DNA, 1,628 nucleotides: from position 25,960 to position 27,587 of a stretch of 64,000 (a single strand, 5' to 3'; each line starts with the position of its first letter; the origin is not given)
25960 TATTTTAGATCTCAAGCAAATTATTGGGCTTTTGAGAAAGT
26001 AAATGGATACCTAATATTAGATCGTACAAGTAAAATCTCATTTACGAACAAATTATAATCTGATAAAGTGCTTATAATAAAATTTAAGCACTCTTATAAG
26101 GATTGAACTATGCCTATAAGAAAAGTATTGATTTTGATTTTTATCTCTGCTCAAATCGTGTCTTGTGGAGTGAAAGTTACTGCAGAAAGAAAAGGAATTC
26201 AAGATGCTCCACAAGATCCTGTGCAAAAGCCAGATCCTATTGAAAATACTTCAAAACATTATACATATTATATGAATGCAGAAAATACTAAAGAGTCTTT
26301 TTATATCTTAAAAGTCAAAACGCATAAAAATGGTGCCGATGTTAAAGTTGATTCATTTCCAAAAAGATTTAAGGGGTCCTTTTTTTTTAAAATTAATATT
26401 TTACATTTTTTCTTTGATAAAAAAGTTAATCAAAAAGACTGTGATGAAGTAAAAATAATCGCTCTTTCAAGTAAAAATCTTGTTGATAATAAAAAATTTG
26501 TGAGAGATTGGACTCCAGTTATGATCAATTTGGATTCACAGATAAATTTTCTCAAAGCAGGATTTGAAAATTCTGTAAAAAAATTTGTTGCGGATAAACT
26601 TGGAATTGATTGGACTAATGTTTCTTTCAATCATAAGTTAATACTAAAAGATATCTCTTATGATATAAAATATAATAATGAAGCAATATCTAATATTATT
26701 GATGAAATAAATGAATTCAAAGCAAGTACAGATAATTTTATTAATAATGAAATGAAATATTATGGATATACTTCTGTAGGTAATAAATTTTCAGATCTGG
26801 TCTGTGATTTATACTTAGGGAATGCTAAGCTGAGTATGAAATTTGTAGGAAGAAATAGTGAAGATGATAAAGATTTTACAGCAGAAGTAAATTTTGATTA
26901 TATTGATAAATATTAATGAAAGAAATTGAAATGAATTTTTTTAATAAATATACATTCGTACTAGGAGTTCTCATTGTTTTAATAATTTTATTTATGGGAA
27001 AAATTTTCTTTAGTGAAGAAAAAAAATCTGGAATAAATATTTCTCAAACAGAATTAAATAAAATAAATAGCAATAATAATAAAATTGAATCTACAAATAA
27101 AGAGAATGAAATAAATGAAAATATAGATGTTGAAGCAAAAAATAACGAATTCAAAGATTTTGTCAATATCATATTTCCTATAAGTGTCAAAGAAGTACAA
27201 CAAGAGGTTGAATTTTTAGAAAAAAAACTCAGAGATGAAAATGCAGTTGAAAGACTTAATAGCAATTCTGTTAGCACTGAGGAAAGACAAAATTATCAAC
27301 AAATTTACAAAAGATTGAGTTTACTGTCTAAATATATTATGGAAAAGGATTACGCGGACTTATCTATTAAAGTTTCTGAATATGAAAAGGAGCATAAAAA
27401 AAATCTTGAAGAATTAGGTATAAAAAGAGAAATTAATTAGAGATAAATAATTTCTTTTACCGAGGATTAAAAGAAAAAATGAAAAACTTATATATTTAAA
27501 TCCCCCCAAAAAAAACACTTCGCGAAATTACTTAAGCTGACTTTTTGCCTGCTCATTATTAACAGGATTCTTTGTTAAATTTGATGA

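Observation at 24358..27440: Four-gene cassette of exported proteins with no recognisable homology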

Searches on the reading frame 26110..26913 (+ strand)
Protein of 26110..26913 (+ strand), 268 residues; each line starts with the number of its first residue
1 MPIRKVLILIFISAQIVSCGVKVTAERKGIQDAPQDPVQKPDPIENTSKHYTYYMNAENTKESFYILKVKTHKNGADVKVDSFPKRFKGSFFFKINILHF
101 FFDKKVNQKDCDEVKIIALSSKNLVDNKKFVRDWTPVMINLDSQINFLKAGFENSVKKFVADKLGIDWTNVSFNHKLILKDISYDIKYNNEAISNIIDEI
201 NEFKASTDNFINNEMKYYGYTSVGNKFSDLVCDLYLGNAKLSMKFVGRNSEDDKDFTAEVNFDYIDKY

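Call 5: search_protein_families(library=pfam, max_evalue=1, proteins=[window:26110-26913:+])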
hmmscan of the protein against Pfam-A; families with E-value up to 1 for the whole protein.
window:26110-26913:+ (268 aa): 0 families

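Call 6: search_protein_families(library=ncbifam, max_evalue=1, proteins=[window:26110-26913:+])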
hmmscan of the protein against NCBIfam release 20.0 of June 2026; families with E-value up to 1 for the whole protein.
window:26110-26913:+ (268 aa): 1 family
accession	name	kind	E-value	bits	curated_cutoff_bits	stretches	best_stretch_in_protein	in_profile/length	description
TIGR03414.1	ABC_choline_bnd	subfamily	0.03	13.6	379.05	1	132-215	178-265/291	choline ABC transporter substrate-binding protein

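Call 31: find_homologous_proteins(query=window:26110-26913:+, max_evalue=0.01)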
Query window:26110-26913:+ (268 aa): 3 proteins with E <= 0.01 among 600 candidates.
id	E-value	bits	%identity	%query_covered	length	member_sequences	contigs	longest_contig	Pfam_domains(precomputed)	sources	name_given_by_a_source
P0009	2.3e-109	383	98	65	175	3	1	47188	-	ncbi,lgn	-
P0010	7.6e-90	319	59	99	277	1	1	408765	-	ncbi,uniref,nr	ncbi:hypothetical protein [Fluviispira multicolorata]|uniref:Uncharacterized protein n=1 Tax=Fluviis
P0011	5.8e-40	156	46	85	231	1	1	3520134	-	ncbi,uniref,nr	ncbi:hypothetical protein [Fluviispira sanaruensis]|uniref:Uncharacterized protein n=1 Tax=Fluviispi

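Call 70: search_protein_families(library=padloc, max_evalue=0.1, proteins=[window:26110-26913:+])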
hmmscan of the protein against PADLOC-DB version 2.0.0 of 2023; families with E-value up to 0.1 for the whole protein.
window:26110-26913:+ (268 aa): 0 families

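Call 71: search_protein_families(library=phrogs, max_evalue=0.1, proteins=[window:26110-26913:+])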
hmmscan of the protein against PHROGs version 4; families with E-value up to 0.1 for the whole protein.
window:26110-26913:+ (268 aa): 0 families

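Call 88: find_encoding_contigs(protein=P0011, flank=8000, max_places=2)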
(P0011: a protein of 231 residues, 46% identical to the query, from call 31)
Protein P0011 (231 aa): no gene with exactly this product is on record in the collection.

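Call 89: find_encoding_contigs(protein=P0009, flank=8000, max_places=3)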
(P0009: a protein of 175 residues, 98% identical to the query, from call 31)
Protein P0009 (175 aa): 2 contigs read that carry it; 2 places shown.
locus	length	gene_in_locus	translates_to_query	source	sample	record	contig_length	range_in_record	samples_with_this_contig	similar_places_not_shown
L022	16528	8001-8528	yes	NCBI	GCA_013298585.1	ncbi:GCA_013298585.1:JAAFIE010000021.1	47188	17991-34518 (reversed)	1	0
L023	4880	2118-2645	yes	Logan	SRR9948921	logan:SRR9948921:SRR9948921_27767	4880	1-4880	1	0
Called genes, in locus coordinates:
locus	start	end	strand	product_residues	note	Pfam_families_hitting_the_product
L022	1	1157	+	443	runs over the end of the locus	PF02653:BPD_transp_2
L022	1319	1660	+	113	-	PF04023:FeoA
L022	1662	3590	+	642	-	PF01926:MMR_HSR1, PF02421:FeoB_N, PF04548:AIG1 (weak), PF09439:SRPRB (weak), PF07670:Gate, PF07664:FeoB_C, PF07670:Gate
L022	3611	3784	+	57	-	PF12669:FeoB_associated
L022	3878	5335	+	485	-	PF00072:Response_reg, PF00158:Sigma54_activat, PF14532:Sigma54_activ_2, PF07728:AAA_5 (weak), PF25601:AAA_lid_14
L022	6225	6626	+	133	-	-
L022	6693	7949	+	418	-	-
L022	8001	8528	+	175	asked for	-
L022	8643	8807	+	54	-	-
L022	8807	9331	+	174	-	-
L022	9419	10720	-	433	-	PF07690:MFS_1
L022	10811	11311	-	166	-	-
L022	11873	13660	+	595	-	PF00664:ABC_membrane, PF00005:ABC_tran, PF02463:SMC_N (weak)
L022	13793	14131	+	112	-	-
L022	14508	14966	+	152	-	-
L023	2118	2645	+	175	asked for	-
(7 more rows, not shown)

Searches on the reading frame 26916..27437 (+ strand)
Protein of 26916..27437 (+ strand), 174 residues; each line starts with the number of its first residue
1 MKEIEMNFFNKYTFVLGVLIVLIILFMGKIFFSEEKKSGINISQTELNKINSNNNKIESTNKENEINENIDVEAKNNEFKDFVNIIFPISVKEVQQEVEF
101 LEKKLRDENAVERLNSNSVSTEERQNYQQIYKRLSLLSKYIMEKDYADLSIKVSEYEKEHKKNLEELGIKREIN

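Call 5: search_protein_families(library=pfam, max_evalue=1, proteins=[window:26916-27437:+])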
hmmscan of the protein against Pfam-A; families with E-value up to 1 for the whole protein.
window:26916-27437:+ (174 aa): 0 families

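Call 6: search_protein_families(library=ncbifam, max_evalue=1, proteins=[window:26916-27437:+])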
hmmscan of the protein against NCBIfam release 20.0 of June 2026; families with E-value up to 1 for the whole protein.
window:26916-27437:+ (174 aa): 3 families
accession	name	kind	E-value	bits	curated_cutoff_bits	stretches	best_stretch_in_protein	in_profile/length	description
TIGR01601.1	PYST-C1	paralog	0.0035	17.8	54.75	1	10-81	2-66/82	Plasmodium yoelii subtelomeric domain PYST-C1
NF033218.1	anchor_AmaP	equivalog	0.01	15.6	55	1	5-64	42-101/166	alkaline shock response membrane anchor protein AmaP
TIGR00116.1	tsf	equivalog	0.025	13.8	104.05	1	38-131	44-142/293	translation elongation factor Ts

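Call 70: search_protein_families(library=padloc, max_evalue=0.1, proteins=[window:26916-27437:+])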
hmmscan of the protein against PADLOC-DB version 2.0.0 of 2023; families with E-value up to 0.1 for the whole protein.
window:26916-27437:+ (174 aa): 1 family
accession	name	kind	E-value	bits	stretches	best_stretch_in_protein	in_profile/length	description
PDLC04646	PDC-M43A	-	0.0035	15.2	1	10-87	6-84/203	-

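Call 71: search_protein_families(library=phrogs, max_evalue=0.1, proteins=[window:26916-27437:+])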
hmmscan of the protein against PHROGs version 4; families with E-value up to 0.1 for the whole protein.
window:26916-27437:+ (174 aa): 0 families

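Call 94: search_solved_structures(query=A7, max_evalue=10)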
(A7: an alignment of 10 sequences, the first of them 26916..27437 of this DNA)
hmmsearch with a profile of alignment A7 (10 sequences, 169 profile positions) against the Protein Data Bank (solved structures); distinct sequences matched with E-value up to 10: 3.
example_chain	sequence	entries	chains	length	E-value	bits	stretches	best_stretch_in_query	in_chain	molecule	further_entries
3vgi_A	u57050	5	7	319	2.2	11.7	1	2-37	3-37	Endoglucanase A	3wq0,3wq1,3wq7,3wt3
3wr0_A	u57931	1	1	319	2.2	11.7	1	2-37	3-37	Endoglucanase A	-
3wxp_A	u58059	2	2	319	2.2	11.7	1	2-37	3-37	Endoglucanase A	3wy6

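Call 95: search_protein_families(library=pfam, alignment_id=A7, max_evalue=1)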
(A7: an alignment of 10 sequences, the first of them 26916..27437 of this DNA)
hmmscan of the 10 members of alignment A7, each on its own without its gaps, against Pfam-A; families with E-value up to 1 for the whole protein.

A. member 1, window:26916-27437:+ (174 aa): 0 families

B. families by the number of members that match (of 10 scanned): 23 families
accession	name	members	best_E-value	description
PF02472.21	ExbD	1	0.015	Biopolymer transport protein ExbD/TolR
PF21459.3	INI1_DNA-bd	1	0.019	SWI/SNF Subunit INI1, DNA binding domain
PF01984.25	dsDNA_bind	1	0.039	Double-stranded DNA-binding domain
PF20332.3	DUF6627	1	0.041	Family of unknown function (DUF6627)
PF06785.16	UPF0242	1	0.055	Uncharacterised protein family (UPF0242) N-terminus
PF12685.13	SpoIIIAH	1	0.057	SpoIIIAH-like protein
PF03549.19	Tir_receptor_M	1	0.081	Translocated intimin receptor (Tir) intimin-binding domain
PF02402.22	Lysis_col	1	0.081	Lysis protein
PF02915.23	Rubrerythrin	1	0.082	Rubrerythrin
PF22144.1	Fungal_virus_P2_C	1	0.12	Fungal virus Capsid protein, C-terminal domain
PF07323.17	DUF1465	1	0.13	Protein of unknown function (DUF1465)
PF19634.4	DUF6137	1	0.14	Family of unknown function (DUF6137)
PF01724.21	DUF29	1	0.14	Domain of unknown function DUF29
PF01968.24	Hydantoinase_A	1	0.19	Hydantoinase/oxoprolinase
PF22200.2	ExsA_N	1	0.2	ExsA N-terminal regulatory domain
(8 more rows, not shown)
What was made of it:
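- On Any curated protein family (Pfam-A, NCBIfam, PADLOC, PHROGs): Ten SMALL members gave nothing (call 95).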
